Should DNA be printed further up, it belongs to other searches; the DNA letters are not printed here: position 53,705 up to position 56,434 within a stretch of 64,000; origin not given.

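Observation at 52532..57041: TIR / NB-ARC / double-WD40 STAND protein with a divergent PD-(D/E)XK nuclease, wedged between rpoD and dnaB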

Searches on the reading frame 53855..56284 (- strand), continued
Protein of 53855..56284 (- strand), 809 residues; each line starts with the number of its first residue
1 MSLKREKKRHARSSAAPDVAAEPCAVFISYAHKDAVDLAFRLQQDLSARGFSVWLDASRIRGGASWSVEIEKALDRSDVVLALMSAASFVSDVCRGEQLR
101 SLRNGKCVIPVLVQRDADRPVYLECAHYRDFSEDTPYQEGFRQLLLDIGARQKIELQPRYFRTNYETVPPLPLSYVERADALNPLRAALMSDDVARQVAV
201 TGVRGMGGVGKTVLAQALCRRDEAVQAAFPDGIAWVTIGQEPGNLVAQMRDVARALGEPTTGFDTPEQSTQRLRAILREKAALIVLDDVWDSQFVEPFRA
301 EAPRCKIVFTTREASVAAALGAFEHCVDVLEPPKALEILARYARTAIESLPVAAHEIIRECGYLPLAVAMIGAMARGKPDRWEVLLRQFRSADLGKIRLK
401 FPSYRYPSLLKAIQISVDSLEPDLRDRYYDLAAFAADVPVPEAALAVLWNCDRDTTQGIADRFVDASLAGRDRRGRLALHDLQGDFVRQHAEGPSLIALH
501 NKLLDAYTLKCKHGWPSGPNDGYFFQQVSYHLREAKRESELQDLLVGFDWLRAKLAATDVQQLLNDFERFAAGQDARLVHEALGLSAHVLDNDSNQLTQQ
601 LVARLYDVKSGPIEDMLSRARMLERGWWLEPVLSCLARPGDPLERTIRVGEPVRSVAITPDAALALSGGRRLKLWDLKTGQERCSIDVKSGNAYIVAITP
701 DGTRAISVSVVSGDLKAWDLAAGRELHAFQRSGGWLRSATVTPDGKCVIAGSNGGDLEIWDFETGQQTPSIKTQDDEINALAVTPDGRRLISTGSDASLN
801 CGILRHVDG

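Call 24: find_encoding_contigs(protein=P0241, flank=10000, max_places=3)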
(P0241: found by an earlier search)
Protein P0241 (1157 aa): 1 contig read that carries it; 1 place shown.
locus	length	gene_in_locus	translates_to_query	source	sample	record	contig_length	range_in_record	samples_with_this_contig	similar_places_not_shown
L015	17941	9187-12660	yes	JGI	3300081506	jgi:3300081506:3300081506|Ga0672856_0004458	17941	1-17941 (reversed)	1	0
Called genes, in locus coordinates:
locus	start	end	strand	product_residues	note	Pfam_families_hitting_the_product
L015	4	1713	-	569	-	PF01979:Amidohydro_1, PF07969:Amidohydro_3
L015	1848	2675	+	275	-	PF26745:SPM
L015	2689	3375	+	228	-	-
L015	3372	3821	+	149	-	-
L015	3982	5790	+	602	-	PF00009:GTP_EFTU, PF03144:GTP_EFTU_D2, PF00679:EFG_C, PF06421:LepA_C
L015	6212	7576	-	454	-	PF00772:DnaB, PF13481:AAA_25, PF03796:DnaB_C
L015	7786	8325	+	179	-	-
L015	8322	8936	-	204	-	PF11645:PDDEXK_5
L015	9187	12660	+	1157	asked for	PF13676:TIR_2, PF00931:NB-ARC, PF21296:WHD_APAF1, PF17908:APAF1_C, PF24814:WD40_Prp19, PF25171:Beta-prop_WDR36-Utp21_1st, PF25174:Beta-prop_THOC3, PF23381:Beta-prop_IFT122_1st, +51 more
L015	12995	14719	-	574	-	PF03979:Sigma70_r1_1, PF00140:Sigma70_r1_2, PF04542:Sigma70_r2, PF04539:Sigma70_r3, PF04545:Sigma70_r4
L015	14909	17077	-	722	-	PF01807:Zn_ribbon_DnaG, PF08275:DNAG_N, PF01751:Toprim, PF13362:Toprim_3 (weak), PF13662:Toprim_4, PF13155:Toprim_2, PF10410:DnaB_bind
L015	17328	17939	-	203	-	?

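Call 25: find_encoding_contigs(protein=P0243, flank=3000, max_places=2)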
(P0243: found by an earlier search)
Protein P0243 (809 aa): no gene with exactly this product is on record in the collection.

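Call 31: find_related_loci(query=A2, collection=genome_contigs, flank=10000)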
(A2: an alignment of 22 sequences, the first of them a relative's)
Query A2 (1157 aa) in genome_contigs; peptide patterns used: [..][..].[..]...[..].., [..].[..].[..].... (x = any residue, [..] = any of these).
599 stretches matched a pattern (row limit reached: there are more); 523 encode a relative of the query (tblastn E <= 1e-3); the best 80 are kept; 79 distinct loci.
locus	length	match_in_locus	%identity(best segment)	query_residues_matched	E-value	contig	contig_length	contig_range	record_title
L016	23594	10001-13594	39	25-1157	0e+0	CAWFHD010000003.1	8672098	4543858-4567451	MAG: uncultured Solibacteraceae bacterium isolate MFD04967.bin.1.230 genome assembly, contig: contig_6177, whole genome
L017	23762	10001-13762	38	26-1157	0e+0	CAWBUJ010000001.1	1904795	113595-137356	MAG: uncultured Acidobacteriaceae bacterium isolate MFD05502.bin.1.202 genome assembly, contig: contig_12674, whole geno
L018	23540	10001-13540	39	26-1157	0e+0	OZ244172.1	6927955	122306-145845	MAG: Bryobacterales bacterium isolate 58688682-6237-4a80-b671-17c8115c7f57 genome assembly, chromosome: 1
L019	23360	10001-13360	38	22-1149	0e+0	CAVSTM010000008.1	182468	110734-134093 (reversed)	MAG: uncultured Acidobacteriaceae bacterium isolate MFD09222.bin.2.113 genome assembly, contig: contig_37761, whole geno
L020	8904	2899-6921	38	26-1157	0e+0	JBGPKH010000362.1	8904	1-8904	MAG: Bryobacteraceae bacterium isolate OBJ_0618_7090110_290 k141_1855626_length_8904_cov_14.0621, whole genome shotgun s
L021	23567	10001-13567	41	24-1157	0e+0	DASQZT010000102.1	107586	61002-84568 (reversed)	MAG TPA_asm: Bryobacteraceae bacterium isolate SMAG_U11099 k141_475896, whole genome shotgun sequence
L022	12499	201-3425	36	26-1157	0e+0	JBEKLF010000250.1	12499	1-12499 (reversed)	MAG: Terriglobia bacterium isolate SPRUCE 364 SPRUCE_364_250, whole genome shotgun sequence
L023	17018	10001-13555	35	137-1156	0e+0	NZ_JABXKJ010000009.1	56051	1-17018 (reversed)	MAG: Nostoc sp. NMS7 NODE_792_length_56051_cov_48.8404, whole genome shotgun sequence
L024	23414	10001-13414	38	158-1157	0e+0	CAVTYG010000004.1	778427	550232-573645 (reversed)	MAG: uncultured Acidobacteriaceae bacterium isolate MFD06714.bin.1.6 genome assembly, contig: contig_28324, whole genome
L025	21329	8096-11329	36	164-1155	0e+0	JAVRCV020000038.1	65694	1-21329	MAG: Aulosira sp. ZfuVER01 Aulosira_sp_ZfuVER01_38, whole genome shotgun sequence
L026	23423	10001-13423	37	15-1157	0e+0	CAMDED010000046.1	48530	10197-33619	MAG: Candidatus Sulfopaludibacter sp. SbA3 isolate MaH-04nov19-243 genome assembly, contig: MaH-04nov19-C1492, whole gen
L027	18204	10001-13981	36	6-1157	0e+0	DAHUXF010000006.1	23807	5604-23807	MAG TPA_asm: Acidobacteriaceae bacterium isolate clean1646 NODE_6_length_23807_cov_2.216004, whole genome shotgun sequen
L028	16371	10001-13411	37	164-1156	0e+0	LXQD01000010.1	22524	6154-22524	Nostoc minutum NIES-26 scaffold108.1, whole genome shotgun sequence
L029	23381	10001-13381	35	152-1156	0e+0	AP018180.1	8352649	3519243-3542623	Nostoc carneum NIES-2107 DNA, nearly complete genome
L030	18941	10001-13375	36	152-1156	0e+0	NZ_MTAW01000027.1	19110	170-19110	Nostoc sp. 106C 226_19110_27.6811_511_19110_0.434955520669806, whole genome shotgun sequence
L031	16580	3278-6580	36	168-1157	0e+0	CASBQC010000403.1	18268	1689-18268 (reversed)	MAG: uncultured cyanobacterium isolate PMM_0081 genome assembly, contig: PMM_0081_000000000403, whole genome shotgun seq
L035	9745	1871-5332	36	164-1157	0e+0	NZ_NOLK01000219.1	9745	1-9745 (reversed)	Nostoc sp. 'Peltigera membranacea cyanobiont' 232 scaffold219, whole genome shotgun sequence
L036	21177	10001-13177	34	168-1157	0e+0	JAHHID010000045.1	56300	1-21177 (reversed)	MAG: Spirirestis rafaelensis WJT71-NPBG6 JAESGY010000152.1, whole genome shotgun sequence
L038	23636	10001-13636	39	17-1157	0e+0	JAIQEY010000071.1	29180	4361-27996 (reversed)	MAG: Terriglobia bacterium isolate SRVP_12 SR-VP_26_10_2019_B_35cm_scaffold_1896, whole genome shotgun sequence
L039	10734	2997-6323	35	17-1157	0e+0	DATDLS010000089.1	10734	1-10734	MAG TPA_asm: Terracidiphilus sp. isolate SMAG_U390 k141_817914, whole genome shotgun sequence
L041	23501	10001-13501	34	21-1157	0e+0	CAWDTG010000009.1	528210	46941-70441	MAG: uncultured Acidobacteriaceae bacterium isolate MFD05377.bin.1.149 genome assembly, contig: contig_63560, whole geno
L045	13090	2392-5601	37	159-1157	0e+0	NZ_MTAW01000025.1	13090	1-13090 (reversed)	Nostoc sp. 106C 292_13090_25.3293_653_13090_0.453017570664629, whole genome shotgun sequence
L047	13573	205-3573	34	26-1157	1e-173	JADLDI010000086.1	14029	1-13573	MAG: Bryobacterales bacterium isolate SJ270 c_000000919878, whole genome shotgun sequence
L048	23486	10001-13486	38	26-1157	0e+0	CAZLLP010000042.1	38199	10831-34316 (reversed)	MAG TPA_asm: uncultured Gemmatimonadaceae bacterium isolate SRP302447_co4_277 genome assembly, contig: NODE_2933_length_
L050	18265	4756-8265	35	25-1157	0e+0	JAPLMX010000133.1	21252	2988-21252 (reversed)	MAG: Phycisphaerae bacterium isolate LacPavin_0920_SED4_MAG_61_20 LacPavin_0920_SED4_scaffold_1319842, whole genome shot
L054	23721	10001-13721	34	25-1157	0e+0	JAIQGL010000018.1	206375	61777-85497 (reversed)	MAG: Terriglobia bacterium isolate S3 SRVP18_trench_7_20cm_scaffold_61, whole genome shotgun sequence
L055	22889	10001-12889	37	211-1157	9e-160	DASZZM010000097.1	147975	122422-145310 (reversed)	MAG TPA_asm: Thermoanaerobaculia bacterium isolate SMAG_U6236 k141_187064, whole genome shotgun sequence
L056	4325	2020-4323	39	25-1157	4e-164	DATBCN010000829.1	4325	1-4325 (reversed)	MAG TPA_asm: Candidatus Angelobacter sp. isolate SMAG_U5786 k141_1092967, whole genome shotgun sequence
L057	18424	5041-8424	34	22-1157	1e-169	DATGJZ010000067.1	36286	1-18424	MAG TPA_asm: Candidatus Angelobacter sp. isolate SMAG_U9846 k141_557477, whole genome shotgun sequence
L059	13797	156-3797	36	161-1157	3e-153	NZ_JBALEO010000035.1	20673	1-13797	MAG: Nostoc sp. isolate P8219 bin 29 NODE_1226_length_20673_cov_62.803528, whole genome shotgun sequence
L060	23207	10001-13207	30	162-1157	4e-149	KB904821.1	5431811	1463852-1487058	filamentous cyanobacterium ESFC-1 genomic scaffold A3MYDRAFT_scaffold1.1, whole genome shotgun sequence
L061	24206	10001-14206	33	152-1157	9e-151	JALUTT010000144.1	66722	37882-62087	MAG: Anaerolineae bacterium isolate 128-326_maxbin2_scaf2bin.035 128-326_scaffold_6_c1, whole genome shotgun sequence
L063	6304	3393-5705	38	167-1157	6e-144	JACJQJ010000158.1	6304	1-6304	Nostoc linckia FACHB-104 contig158, whole genome shotgun sequence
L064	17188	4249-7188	33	165-1157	9e-139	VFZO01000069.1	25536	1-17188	MAG: Acidobacteria bacterium isolate M_DeepCast_100m_m2_066 M_DeepCast_100m_m2_066_Ga0194119_10003434, whole genome shot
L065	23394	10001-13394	50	26-1157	6e-138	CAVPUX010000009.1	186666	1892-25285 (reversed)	MAG: uncultured Acidobacteriaceae bacterium isolate MFD00008.bin.2.10 genome assembly, contig: contig_42240, whole genom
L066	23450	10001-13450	48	23-1157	6e-137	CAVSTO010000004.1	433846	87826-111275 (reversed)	MAG: uncultured Acidobacteriaceae bacterium isolate MFD09603.bin.2.60 genome assembly, contig: contig_23110, whole genom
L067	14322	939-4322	49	22-1157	3e-136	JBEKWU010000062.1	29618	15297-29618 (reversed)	MAG: Bryobacteraceae bacterium isolate SPRUCE 635 SPRUCE_635_62, whole genome shotgun sequence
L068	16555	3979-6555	37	26-1157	1e-134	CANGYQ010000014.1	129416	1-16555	MAG: Bryobacteraceae bacterium isolate RE-18aug17-11 genome assembly, contig: RE-18aug17-C151, whole genome shotgun sequ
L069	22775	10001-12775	34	168-1157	2e-134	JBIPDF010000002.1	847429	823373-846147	MAG: Heteroscytonema crispum UTEX LB 1556 seq02, whole genome shotgun sequence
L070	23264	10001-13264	32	158-1157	5e-133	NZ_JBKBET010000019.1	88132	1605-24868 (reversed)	Nocardia nepalensis strain ACa13097 19, whole genome shotgun sequence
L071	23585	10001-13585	32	26-1157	3e-132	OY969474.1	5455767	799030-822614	MAG: uncultured Acidobacteriota bacterium isolate MFD05747.bin.1.131 genome assembly, chromosome: 1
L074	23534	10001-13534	47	7-1157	3e-131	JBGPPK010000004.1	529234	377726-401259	MAG: Terriglobia bacterium isolate OBJ2_061818_050_16 k141_2256829_length_529234_cov_37.1010, whole genome shotgun seque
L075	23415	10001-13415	51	17-1157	3e-130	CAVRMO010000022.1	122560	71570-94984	MAG: uncultured Acidobacteriaceae bacterium isolate MFD05521.bin.1.158 genome assembly, contig: contig_58773, whole geno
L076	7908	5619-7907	48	22-1157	7e-129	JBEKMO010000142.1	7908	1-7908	MAG: Bryobacteraceae bacterium isolate SPRUCE 396 SPRUCE_396_142, whole genome shotgun sequence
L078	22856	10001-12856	31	174-1157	6e-126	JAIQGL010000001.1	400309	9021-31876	MAG: Terriglobia bacterium isolate S3 SRVP18_trench_7_20cm_scaffold_1, whole genome shotgun sequence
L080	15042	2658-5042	35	169-1157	2e-121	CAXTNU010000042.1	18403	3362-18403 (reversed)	MAG TPA_asm: uncultured bacterium isolate public_SRR14722169_metawrap_bin.1 genome assembly, contig: public_SRR14722169_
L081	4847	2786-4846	38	22-1157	8e-123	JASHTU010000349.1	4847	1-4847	MAG: Acidobacteriaceae bacterium isolate JOPF161 JOPF_NEAR_contig_810653, whole genome shotgun sequence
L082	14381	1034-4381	35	25-1157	0e+0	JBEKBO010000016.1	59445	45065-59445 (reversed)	MAG: Candidatus Korobacteraceae bacterium isolate SPRUCE 138 SPRUCE_138_16, whole genome shotgun sequence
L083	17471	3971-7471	32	22-1157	8e-121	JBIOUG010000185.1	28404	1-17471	MAG: Thermoanaerobaculia bacterium isolate MAG140 k127_846008, whole genome shotgun sequence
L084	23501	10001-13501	47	14-1157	1e-150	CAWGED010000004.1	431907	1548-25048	MAG: uncultured Gemmatimonadales bacterium isolate MFD02199.bin.2.180 genome assembly, contig: contig_18414, whole genom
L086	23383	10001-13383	47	26-1157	4e-121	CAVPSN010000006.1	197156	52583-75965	MAG: Bryobacterales bacterium isolate MFD00031.bin.2.181 genome assembly, contig: contig_24649, whole genome shotgun seq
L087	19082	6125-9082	32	168-1157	6e-119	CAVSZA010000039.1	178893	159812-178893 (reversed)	MAG: uncultured Alphaproteobacteria bacterium isolate MFD05521.bin.1.185 genome assembly, contig: contig_24800, whole ge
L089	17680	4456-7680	30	50-1157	3e-118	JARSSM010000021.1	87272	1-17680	MAG: Defluviicoccus sp. isolate SCELSE-4-Def NODE_532_length_87272_cov_16.389316, whole genome shotgun sequence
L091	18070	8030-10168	44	17-1157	2e-115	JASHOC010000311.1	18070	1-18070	MAG: Acidobacteriaceae bacterium isolate JOPF013 JOPF_AWAY_contig_1292480, whole genome shotgun sequence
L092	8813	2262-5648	45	20-1157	4e-115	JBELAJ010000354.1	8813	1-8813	MAG: Terriglobia bacterium isolate SPRUCE 90 SPRUCE_90_354, whole genome shotgun sequence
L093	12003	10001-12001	37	17-1157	5e-114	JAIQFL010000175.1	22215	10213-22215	MAG: Terriglobia bacterium isolate SRVP_16 SR-VP_26_10_2019_C_20cm_scaffold_3884, whole genome shotgun sequence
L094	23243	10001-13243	32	26-1157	4e-152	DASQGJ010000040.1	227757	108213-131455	MAG TPA_asm: Candidatus Dormiibacterota bacterium isolate SMAG_U11803 k141_383159, whole genome shotgun sequence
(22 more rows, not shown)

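Call 49: search_protein_families(library=ncbifam, proteins=[P0241], max_evalue=0.001)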
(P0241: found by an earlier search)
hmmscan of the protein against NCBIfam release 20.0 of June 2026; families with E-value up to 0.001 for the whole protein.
P0241 (1157 aa): 8 families
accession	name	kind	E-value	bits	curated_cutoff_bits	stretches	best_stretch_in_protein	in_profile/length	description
NF053617.1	SARPRegAfsRStmc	equivalog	4.3e-20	71.3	1430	1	178-493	301-613/986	SARP-family global regulator AfsR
NF040586.1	FxSxx_TPR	equivalog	3.1e-18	65.7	300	1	169-425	2-246/830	FxSxx-COOH system tetratricopeptide repeat protein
NF041717.1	HaaA_phane_TPR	equivalog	4.7e-12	44.8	1125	1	175-492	104-427/882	cyclophane-containing RiPP biosynthesis TPR protein HaaT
NF058526.1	Thoeris_type3_ThcB4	equivalog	4.1e-10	39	220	1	26-101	130-205/375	Thoeris type III anti-phage system protein ThcB4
NF042941.1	Retron_TIR_antiphage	equivalog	2.2e-07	30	600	1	24-89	340-405/464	TIR domain-containing anti-phage reverse transcriptase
TIGR03866.1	PQQ_ABC_repeats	subfamily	4.4e-07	29.3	287.3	1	733-925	40-231/310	PQQ-dependent catabolism-associated beta-propeller protein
TIGR03075.1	PQQ_enz_alc_DH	subfamily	0.00049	18.8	480.05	0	708-775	443-505/530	PQQ-dependent dehydrogenase, methanol/ethanol family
TIGR02608.1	delta_60_rpt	domain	0.00096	19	76.5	0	737-752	4-19/55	delta-60 repeat domain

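Call 62: search_protein_families(library=pfam, proteins=[L016:13673-15286:+, L018:4070-6811:-, L019:6731-7693:-, L016:6924-8339:-, L027:14812-17226:-], max_evalue=0.0001)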
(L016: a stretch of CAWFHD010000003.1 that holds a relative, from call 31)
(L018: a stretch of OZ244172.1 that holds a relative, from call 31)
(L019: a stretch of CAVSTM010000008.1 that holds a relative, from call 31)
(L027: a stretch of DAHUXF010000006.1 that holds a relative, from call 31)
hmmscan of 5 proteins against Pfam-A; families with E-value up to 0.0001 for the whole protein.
L016:13673-15286:+ (538 aa): 3 families
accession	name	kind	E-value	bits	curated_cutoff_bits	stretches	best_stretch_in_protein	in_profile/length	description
PF05943.17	VipB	-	1e-108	363.4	27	1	127-416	9-300/301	EvpB/VC_A0108, tail sheath N-terminal domain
PF18945.5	VipB_2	-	8.9e-35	119.7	27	1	427-536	2-111/112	EvpB/VC_A0108, tail sheath gpW/gp25-like domain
PF05591.17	T6SS_VipA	-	1.8e-31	109.5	24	1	11-122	2-118/155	Type VI secretion system, VipA, VC_A0107 or Hcp2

L018:4070-6811:- (914 aa): 1 family
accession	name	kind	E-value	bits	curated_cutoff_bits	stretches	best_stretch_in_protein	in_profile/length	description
PF25183.1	OMP_b-brl_4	-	8.1e-111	372.3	30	2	503-906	431-837/838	Outer membrane beta barrel domain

L019:6731-7693:- (321 aa): 5 families
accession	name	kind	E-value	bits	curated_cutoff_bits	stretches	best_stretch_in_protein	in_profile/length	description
PF13561.12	adh_short_C2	-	6.7e-57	193.2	27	1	92-318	3-235/236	Enoyl-(Acyl carrier protein) reductase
PF00106.31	adh_short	-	8.3e-51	172.7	26.6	1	84-268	1-190/195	short chain dehydrogenase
PF08659.16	KR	-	5.2e-16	59.5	22.6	1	87-252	4-175/180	KR domain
PF23441.1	SDR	-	2.8e-11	43.7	27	1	80-301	4-238/258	SDR-like rossmann domain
PF01370.27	Epimerase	-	6.2e-05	23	20.9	0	87-258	2-176/240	NAD dependent epimerase/dehydratase family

L016:6924-8339:- (472 aa): 1 family
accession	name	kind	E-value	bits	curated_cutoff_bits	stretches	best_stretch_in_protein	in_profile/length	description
PF01425.27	Amidase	-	5e-98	329.5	27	1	26-445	1-444/445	Amidase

L027:14812-17226:- (805 aa): 3 families
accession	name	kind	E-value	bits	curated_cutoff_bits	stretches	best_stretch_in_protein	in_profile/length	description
PF13517.12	FG-GAP_3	-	2.1e-54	182.4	26.9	5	419-481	1-61/61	FG-GAP-like repeat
PF07593.17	UnbV_ASPIC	-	1.2e-21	76.8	23.4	1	711-778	1-67/68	ASPIC and UnbV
PF01839.29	FG-GAP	-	1.1e-14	54.3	22.1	0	566-591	3-30/37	FG-GAP repeat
